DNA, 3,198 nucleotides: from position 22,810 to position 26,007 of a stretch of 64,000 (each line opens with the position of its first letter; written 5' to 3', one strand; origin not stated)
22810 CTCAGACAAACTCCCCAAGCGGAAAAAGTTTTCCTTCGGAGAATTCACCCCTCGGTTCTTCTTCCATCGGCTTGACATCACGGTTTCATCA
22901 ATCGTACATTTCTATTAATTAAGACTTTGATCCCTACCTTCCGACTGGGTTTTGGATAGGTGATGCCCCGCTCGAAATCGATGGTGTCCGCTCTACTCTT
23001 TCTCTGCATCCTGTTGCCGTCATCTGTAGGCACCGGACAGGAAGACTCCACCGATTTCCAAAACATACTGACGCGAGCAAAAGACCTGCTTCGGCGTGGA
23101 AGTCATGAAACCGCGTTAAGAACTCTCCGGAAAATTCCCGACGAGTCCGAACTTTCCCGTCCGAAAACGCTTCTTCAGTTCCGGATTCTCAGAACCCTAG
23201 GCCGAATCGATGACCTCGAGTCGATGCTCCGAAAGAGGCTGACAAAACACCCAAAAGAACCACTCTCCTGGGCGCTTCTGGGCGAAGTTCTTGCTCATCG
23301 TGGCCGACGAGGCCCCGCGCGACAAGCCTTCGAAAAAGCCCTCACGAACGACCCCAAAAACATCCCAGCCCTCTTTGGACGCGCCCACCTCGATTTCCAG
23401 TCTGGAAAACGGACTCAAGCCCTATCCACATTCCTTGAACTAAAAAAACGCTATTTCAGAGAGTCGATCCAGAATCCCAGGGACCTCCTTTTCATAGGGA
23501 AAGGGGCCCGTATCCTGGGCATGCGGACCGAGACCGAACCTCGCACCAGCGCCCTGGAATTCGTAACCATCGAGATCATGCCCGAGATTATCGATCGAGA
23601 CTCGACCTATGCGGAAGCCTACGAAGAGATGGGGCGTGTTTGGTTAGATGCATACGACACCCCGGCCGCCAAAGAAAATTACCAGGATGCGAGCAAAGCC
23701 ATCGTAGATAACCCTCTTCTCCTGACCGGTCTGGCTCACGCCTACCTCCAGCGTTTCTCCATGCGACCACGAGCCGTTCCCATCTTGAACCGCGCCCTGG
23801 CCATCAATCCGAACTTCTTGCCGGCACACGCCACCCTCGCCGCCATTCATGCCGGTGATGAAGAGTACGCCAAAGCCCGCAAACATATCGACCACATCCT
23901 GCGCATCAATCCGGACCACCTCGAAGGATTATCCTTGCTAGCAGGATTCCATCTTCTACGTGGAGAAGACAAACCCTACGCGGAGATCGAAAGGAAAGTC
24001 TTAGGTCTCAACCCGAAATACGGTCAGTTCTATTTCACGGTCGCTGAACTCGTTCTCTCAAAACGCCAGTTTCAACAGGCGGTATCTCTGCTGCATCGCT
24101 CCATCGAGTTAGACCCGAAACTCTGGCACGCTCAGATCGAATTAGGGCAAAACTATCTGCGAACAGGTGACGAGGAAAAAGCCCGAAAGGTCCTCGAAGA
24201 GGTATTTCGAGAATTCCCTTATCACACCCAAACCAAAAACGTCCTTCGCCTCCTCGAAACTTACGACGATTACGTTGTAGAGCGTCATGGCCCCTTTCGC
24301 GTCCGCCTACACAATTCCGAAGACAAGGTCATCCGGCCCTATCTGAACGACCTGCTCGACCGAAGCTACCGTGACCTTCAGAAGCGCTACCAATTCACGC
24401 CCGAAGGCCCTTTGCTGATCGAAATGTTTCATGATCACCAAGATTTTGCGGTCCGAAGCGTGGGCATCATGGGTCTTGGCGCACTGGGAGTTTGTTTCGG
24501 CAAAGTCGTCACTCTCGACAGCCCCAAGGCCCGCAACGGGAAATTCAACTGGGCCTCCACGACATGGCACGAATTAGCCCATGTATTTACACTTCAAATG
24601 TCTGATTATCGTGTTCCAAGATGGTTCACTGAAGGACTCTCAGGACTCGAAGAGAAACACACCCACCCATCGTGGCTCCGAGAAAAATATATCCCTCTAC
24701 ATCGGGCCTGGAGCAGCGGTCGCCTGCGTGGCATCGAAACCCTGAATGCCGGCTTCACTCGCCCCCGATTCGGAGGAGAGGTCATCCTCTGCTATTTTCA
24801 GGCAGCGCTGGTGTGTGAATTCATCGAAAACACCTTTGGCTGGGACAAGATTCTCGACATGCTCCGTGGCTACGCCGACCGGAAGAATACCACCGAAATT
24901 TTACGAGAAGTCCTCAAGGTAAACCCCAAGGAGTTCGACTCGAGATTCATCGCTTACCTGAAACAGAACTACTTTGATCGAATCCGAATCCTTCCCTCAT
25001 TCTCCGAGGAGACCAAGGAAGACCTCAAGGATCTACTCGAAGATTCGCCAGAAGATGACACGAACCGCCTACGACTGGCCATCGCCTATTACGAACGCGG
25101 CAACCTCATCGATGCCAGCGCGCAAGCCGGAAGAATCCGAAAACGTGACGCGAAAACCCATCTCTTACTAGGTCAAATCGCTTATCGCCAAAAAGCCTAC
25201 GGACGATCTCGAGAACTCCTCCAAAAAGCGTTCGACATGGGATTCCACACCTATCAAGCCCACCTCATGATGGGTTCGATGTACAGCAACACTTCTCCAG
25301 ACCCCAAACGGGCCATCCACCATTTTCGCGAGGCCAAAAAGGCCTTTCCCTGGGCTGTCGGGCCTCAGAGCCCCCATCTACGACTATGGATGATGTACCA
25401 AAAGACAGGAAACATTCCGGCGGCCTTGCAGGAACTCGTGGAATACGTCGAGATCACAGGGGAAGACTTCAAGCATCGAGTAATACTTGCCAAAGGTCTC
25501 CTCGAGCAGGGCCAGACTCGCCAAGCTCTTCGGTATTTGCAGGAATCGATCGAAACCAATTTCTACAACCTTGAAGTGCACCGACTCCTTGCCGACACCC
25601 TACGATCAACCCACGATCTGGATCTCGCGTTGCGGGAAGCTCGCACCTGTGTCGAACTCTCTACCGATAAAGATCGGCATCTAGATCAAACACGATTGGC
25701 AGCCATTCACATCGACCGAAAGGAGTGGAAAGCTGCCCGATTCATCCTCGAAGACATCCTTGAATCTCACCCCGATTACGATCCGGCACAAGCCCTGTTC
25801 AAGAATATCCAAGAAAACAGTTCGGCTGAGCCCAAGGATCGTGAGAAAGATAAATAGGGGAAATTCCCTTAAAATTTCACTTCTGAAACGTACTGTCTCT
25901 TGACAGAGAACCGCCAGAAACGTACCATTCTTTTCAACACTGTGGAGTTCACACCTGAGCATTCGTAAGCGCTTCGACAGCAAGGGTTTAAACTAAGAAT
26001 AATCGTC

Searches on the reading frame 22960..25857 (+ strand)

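Call 14: search_protein_families(library=pfam, proteins=[window:22960-25857:+], max_evalue=0.001)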
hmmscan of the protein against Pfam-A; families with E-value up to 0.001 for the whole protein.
window:22960-25857:+ (965 aa): 23 families
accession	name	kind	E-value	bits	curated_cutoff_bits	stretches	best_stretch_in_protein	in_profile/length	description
PF14559.12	TPR_19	-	7.5e-36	122.7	25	2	367-420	3-56/68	Tetratricopeptide repeat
PF13428.12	TPR_14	-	9.7e-26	88.1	23.5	0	104-143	4-43/44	Tetratricopeptide repeat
PF07719.23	TPR_2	-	1.2e-25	87.8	27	0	102-134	2-34/34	Tetratricopeptide repeat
PF23914.1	TPR_CcmH_CycH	-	6.4e-20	72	42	1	83-151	32-100/158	Cytochrome c-type biogenesis protein H TPR domain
PF13432.12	TPR_16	-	2.4e-15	57.1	32.7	0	73-134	3-64/65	Tetratricopeptide repeat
PF13181.12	TPR_8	-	4.3e-15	55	25.7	0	103-134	3-34/34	Tetratricopeptide repeat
PF25062.1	ARM_TT21_N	-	5.1e-15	56.2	40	0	297-404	110-217/222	Tetratricopeptide repeat protein 21 N-terminal ARM repeat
PF13431.12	TPR_17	-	1.8e-14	53.1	24.4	0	277-307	3-33/34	Tetratricopeptide repeat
PF12895.13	ANAPC3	-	6.3e-13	49.3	27.2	0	692-756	15-81/82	Anaphase-promoting complex, cyclosome, subunit 3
PF13424.12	TPR_12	-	1.1e-12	48.4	30.1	0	357-415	12-71/77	Tetratricopeptide repeat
PF00515.34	TPR_1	-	1.1e-10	41.3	27.8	0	103-134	3-34/34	Tetratricopeptide repeat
PF13174.12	TPR_6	-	1.3e-10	41.6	26.3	0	394-420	5-31/33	Tetratricopeptide repeat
PF14561.12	TPR_20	-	1.9e-10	41.4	25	0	118-164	5-51/90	Tetratricopeptide repeat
PF13429.12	TPR_15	-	5.9e-08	32.9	26.2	1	722-895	101-272/280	Tetratricopeptide repeat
PF13371.12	TPR_9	-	1.1e-07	32.2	35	0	93-134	21-62/73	Tetratricopeptide repeat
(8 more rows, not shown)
